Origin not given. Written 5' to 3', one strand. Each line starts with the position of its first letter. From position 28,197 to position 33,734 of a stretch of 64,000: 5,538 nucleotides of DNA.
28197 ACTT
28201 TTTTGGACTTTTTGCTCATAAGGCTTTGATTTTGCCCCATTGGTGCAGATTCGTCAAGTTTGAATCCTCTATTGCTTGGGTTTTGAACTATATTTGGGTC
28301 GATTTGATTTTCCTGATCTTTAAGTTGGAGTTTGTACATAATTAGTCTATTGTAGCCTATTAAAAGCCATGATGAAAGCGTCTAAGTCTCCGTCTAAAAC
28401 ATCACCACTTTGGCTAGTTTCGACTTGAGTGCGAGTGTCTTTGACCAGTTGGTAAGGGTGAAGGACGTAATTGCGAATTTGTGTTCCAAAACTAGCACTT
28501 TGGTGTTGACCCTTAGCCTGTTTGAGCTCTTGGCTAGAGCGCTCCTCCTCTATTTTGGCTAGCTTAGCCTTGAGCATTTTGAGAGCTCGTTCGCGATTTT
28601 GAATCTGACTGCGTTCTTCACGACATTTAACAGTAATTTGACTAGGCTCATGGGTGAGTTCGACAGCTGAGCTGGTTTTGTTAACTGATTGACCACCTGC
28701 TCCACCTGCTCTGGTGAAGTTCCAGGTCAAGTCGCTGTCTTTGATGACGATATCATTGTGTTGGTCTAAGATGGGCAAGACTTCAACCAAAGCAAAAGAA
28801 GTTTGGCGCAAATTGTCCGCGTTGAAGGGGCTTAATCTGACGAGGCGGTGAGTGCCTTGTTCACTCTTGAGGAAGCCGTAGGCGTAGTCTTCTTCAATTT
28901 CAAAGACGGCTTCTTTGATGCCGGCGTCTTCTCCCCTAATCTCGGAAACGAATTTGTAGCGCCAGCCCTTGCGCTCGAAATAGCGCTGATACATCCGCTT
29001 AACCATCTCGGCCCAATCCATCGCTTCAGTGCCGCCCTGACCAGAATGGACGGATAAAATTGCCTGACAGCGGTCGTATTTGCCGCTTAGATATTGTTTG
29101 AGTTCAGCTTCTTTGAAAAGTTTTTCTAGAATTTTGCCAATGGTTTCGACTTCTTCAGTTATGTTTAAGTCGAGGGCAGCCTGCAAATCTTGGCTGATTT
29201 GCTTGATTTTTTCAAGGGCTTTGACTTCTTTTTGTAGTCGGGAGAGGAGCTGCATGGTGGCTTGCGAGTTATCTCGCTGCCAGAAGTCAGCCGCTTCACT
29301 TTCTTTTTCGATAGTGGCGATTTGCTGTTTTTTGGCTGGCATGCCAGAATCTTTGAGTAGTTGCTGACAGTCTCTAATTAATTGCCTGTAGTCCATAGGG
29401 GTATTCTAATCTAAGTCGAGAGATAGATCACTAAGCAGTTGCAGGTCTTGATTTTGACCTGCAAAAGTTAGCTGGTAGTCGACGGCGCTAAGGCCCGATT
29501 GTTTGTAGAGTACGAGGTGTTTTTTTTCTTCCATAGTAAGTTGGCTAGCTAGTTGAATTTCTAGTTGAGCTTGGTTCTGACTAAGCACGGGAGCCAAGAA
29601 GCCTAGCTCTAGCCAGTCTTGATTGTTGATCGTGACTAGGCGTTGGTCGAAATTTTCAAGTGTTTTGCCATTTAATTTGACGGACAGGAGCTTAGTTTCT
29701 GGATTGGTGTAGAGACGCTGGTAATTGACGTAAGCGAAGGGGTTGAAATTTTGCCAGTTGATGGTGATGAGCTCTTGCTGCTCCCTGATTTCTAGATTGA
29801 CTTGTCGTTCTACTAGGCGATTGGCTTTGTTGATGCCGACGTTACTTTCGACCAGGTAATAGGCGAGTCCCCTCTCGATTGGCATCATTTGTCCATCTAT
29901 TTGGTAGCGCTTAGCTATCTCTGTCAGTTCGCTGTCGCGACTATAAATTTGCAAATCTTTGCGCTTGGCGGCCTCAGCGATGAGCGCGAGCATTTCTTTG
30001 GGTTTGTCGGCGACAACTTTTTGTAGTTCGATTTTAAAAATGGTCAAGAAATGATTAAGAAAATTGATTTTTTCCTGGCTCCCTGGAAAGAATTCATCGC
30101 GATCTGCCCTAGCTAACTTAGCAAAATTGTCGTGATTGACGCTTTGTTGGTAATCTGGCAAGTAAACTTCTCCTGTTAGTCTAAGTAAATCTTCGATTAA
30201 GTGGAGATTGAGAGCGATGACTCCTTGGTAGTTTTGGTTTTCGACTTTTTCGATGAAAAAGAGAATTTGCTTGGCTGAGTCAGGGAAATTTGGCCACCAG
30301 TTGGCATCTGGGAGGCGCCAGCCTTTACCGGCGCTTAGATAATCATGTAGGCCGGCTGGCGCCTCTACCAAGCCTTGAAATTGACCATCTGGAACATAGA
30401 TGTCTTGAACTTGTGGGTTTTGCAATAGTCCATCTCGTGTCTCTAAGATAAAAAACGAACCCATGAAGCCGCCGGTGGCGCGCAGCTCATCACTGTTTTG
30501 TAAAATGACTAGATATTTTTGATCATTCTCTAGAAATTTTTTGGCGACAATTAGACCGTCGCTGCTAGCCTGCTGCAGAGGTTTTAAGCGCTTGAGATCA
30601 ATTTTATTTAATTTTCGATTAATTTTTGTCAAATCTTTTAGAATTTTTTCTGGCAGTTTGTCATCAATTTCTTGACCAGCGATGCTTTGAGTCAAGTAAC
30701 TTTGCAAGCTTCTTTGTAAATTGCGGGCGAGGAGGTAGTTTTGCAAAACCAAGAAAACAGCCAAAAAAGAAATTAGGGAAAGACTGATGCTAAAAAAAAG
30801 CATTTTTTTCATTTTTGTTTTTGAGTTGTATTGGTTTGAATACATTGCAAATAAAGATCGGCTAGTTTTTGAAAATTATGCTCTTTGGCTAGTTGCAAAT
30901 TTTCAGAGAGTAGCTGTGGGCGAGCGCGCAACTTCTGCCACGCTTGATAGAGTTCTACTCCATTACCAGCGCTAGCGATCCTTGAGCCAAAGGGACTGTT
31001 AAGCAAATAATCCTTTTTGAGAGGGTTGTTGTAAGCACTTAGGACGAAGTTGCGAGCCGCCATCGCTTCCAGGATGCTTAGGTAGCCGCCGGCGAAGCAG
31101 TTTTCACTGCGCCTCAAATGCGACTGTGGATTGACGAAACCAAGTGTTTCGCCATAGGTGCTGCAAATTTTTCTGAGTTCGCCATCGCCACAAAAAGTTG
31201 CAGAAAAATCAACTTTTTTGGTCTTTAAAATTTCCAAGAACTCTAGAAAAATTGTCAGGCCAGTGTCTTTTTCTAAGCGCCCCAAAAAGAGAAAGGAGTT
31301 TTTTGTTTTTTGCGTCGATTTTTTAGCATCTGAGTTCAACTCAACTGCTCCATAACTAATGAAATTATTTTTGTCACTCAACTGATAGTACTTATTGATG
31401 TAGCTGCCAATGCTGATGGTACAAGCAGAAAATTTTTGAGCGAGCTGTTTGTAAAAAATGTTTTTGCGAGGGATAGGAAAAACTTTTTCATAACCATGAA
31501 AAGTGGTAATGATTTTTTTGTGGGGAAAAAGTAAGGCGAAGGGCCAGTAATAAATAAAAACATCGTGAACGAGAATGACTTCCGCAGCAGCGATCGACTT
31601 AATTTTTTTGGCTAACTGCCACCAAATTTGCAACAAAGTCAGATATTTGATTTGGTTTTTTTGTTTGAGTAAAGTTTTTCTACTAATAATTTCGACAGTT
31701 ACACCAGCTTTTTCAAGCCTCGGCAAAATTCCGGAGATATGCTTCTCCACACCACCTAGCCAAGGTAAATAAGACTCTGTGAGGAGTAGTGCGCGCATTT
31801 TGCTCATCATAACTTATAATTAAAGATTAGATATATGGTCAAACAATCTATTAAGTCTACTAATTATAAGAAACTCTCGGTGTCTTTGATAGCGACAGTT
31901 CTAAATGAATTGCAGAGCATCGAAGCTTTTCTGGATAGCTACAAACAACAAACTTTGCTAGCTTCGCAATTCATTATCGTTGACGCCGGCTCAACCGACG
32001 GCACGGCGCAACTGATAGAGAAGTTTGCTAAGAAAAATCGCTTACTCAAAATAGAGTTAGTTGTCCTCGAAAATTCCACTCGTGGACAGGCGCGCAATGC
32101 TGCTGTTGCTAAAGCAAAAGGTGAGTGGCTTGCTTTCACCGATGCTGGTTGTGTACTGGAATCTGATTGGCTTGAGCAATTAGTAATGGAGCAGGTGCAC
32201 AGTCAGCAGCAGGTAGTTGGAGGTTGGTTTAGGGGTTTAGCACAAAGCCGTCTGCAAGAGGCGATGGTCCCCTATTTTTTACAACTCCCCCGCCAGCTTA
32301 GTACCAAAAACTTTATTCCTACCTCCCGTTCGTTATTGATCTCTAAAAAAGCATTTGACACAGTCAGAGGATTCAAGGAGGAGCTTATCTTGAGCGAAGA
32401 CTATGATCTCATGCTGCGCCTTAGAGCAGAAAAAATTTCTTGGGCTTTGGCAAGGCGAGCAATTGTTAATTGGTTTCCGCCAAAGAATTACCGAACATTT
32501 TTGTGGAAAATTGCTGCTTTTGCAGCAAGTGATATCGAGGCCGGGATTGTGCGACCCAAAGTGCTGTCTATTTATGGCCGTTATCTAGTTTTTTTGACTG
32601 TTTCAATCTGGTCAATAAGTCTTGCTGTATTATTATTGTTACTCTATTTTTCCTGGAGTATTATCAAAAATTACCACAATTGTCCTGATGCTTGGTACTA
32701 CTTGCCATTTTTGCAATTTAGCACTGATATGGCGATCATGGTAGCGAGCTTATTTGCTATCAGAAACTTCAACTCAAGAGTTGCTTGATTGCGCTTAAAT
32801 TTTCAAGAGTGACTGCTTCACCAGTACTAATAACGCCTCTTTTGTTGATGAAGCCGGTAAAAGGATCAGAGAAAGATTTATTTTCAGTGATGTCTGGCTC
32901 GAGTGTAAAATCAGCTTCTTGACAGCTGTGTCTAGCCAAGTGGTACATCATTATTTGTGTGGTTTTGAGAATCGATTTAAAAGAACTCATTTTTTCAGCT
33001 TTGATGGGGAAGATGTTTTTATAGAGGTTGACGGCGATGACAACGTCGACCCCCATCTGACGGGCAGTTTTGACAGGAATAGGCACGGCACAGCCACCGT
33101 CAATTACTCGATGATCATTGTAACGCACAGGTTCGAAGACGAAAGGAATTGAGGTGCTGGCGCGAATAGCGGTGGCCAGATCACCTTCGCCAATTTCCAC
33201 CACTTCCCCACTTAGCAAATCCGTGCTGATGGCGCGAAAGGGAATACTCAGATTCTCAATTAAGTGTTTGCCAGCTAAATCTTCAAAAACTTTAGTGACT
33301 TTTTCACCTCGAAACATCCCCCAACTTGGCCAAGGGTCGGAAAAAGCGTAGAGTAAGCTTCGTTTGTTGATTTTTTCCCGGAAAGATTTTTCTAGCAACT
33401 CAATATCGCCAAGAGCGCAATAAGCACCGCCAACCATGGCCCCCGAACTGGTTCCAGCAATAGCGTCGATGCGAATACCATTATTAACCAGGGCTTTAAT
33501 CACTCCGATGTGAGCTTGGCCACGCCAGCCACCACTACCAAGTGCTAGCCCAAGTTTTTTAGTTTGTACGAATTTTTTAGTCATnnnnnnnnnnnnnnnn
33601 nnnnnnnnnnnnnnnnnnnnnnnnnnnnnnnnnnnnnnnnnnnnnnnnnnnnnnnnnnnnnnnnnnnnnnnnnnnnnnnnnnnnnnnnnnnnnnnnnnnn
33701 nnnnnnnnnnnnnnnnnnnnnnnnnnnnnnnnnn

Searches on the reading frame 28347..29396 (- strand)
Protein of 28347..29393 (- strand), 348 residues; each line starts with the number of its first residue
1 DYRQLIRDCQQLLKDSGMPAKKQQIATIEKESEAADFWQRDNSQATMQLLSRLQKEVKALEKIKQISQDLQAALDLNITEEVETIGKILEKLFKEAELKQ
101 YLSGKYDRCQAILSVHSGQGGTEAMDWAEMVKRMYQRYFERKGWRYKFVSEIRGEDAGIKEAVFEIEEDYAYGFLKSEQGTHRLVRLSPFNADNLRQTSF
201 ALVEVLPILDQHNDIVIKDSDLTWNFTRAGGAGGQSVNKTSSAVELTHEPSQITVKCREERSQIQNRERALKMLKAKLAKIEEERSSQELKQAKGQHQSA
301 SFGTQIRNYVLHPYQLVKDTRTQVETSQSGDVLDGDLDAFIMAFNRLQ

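Call 49: list_cluster_members(proteins=[window:28347-29393:-, window:41786-42829:-, window:35242-36126:-, window:34875-35261:+, window:32769-33581:-, window:44701-45018:+, window:42903-44624:+, window:33577-34830:-, window:31835-32785:+, window:29406-30842:-])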
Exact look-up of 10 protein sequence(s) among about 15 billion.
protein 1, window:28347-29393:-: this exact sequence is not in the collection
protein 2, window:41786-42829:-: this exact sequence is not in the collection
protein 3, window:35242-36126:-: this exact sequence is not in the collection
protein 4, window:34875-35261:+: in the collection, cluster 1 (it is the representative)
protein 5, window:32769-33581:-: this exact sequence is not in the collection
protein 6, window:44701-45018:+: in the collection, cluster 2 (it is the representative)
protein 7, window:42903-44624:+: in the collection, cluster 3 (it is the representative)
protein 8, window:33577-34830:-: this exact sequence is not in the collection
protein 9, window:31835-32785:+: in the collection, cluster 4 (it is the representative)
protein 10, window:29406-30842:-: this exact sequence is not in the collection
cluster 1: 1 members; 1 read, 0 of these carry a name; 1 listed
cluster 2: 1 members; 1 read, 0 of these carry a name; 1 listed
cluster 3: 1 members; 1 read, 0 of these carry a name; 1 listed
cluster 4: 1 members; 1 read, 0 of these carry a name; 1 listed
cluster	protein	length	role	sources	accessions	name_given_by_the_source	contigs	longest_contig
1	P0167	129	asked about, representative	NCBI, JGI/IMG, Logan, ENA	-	-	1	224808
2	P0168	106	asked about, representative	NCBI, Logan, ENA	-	-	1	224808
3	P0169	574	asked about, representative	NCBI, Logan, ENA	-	-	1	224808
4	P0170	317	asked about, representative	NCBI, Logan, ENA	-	-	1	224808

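Call 50: find_homologous_proteins(query=window:28350-29396:-, max_evalue=1e-30)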
Query window:28350-29396:- (349 aa): 8000 proteins with E <= 1e-30 among 8000 candidates; the best 120 are listed.
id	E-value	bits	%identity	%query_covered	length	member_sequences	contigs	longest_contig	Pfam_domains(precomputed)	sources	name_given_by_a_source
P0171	2.8e-224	761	100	100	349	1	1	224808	PF03462.24,PF00472.27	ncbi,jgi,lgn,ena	-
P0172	2.6e-185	633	84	99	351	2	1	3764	PF03462.24,PF00472.27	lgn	-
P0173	3.1e-185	633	83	99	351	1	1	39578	PF03462.24,PF00472.27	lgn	-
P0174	4.3e-182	622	82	99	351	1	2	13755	PF03462.24,PF00472.27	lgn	-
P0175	4.3e-179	613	80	99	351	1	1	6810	PF03462.24,PF00472.27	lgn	-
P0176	1.0e-178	611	80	99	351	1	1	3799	PF03462.24,PF00472.27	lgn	-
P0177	1.2e-178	611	80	99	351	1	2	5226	PF03462.24,PF00472.27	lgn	-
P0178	2.5e-178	610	80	99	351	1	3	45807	PF03462.24,PF00472.27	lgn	-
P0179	3.1e-178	610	80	99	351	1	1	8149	PF03462.24,PF00472.27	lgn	-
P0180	4.1e-178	609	80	99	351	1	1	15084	PF03462.24,PF00472.27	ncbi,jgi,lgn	-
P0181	6.1e-178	609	80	99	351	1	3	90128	PF03462.24,PF00472.27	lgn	-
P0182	1.2e-177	608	80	99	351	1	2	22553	PF03462.24,PF00472.27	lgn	-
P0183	1.5e-177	608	80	99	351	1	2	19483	PF03462.24,PF00472.27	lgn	-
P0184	2.1e-177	607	79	99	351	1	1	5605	PF03462.24,PF00472.27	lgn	-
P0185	2.9e-177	607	79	99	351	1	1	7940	PF03462.24,PF00472.27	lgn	-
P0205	3.4e-171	587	78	99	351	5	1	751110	PF03462.24,PF00472.27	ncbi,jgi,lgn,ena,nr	ncbi:peptide chain release factor 2 [Patescibacteria group bacterium]|nr:peptide chain release facto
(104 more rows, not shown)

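Call 51: find_encoding_contigs(protein=P0181, flank=10000, max_places=2)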
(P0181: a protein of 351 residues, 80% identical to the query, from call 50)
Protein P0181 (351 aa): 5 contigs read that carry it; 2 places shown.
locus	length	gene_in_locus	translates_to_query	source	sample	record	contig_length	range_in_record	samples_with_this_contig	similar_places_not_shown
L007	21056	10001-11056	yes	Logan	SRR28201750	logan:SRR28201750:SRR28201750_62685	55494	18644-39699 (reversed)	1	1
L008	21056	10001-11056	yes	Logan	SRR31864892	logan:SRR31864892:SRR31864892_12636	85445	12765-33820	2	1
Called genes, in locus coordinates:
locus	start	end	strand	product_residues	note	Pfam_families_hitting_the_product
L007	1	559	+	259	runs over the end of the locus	-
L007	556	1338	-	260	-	PF02129:Peptidase_S15 (weak), PF00561:Abhydrolase_1, PF12146:Hydrolase_4, PF12697:Abhydrolase_6, PF12740:PETase (weak), PF00326:Peptidase_S9 (faint)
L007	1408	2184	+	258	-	PF02673:BacA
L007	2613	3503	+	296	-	PF00892:EamA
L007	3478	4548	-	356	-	PF08713:DNA_alkylation, PF01687:Flavokinase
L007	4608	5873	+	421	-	PF07690:MFS_1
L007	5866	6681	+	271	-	PF01734:Patatin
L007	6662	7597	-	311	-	PF13506:Glyco_transf_21 (weak), PF13641:Glyco_tranf_2_3, PF00535:Glycos_transf_2, PF10111:Glyco_tranf_2_2 (weak), PF13632:Glyco_trans_2_3 (weak), PF10111:Glyco_tranf_2_2 (weak)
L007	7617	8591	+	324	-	PF13439:Glyco_transf_4 (weak), PF00534:Glycos_transf_1 (weak)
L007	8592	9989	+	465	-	PF13196:DUF4012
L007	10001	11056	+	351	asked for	PF03462:PCRF, PF00472:RF-1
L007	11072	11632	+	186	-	-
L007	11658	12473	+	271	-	PF00005:ABC_tran, PF20720:nSTAND3 (faint), PF13304:AAA_21 (faint)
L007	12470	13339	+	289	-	PF18075:FtsX_ECD, PF02687:FtsX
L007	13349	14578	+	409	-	PF03412:Peptidase_C39 (faint), PF13529:Peptidase_C39_2 (weak)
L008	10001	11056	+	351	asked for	PF03462:PCRF, PF00472:RF-1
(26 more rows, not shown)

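Call 52: find_encoding_contigs(protein=P0205, flank=10000, max_places=2)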
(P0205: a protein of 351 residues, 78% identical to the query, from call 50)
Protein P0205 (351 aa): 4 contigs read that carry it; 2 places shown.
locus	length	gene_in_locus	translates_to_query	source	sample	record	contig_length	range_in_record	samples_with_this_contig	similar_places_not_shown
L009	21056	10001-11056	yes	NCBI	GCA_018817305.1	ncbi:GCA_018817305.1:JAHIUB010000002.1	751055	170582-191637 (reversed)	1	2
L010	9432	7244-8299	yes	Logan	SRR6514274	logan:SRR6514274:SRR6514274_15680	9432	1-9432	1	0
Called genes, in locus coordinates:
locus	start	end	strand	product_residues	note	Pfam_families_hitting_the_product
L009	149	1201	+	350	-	PF14397:ATPgrasp_ST (faint), PF02655:ATP-grasp_3 (weak), PF08443:RimK (faint), PF07478:Dala_Dala_lig_C (faint)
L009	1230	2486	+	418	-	-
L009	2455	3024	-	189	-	-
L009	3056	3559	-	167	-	-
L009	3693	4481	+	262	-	PF02673:BacA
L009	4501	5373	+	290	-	PF04055:Radical_SAM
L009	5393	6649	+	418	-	PF07690:MFS_1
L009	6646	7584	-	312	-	PF13506:Glyco_transf_21 (weak), PF13641:Glyco_tranf_2_3, PF00535:Glycos_transf_2, PF10111:Glyco_tranf_2_2 (faint), PF13632:Glyco_trans_2_3 (weak)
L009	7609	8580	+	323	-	PF13439:Glyco_transf_4 (weak)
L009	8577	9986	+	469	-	PF13196:DUF4012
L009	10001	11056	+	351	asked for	PF03462:PCRF, PF00472:RF-1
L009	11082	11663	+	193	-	-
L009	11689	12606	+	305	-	PF00005:ABC_tran, PF13304:AAA_21 (faint)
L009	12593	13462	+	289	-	PF18075:FtsX_ECD, PF02687:FtsX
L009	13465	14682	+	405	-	PF13529:Peptidase_C39_2 (weak)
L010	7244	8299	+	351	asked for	PF03462:PCRF, PF00472:RF-1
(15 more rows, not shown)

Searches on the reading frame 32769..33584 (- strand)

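Call 25: search_protein_families(library=pfam, proteins=[window:32769-33584:-], max_evalue=0.001)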
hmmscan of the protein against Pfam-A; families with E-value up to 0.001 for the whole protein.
window:32769-33584:- (271 aa): 1 family
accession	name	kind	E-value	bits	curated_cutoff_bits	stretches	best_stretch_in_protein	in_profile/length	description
PF01734.28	Patatin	-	2.3e-28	100.1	27.7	1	13-174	1-190/191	Patatin-like phospholipase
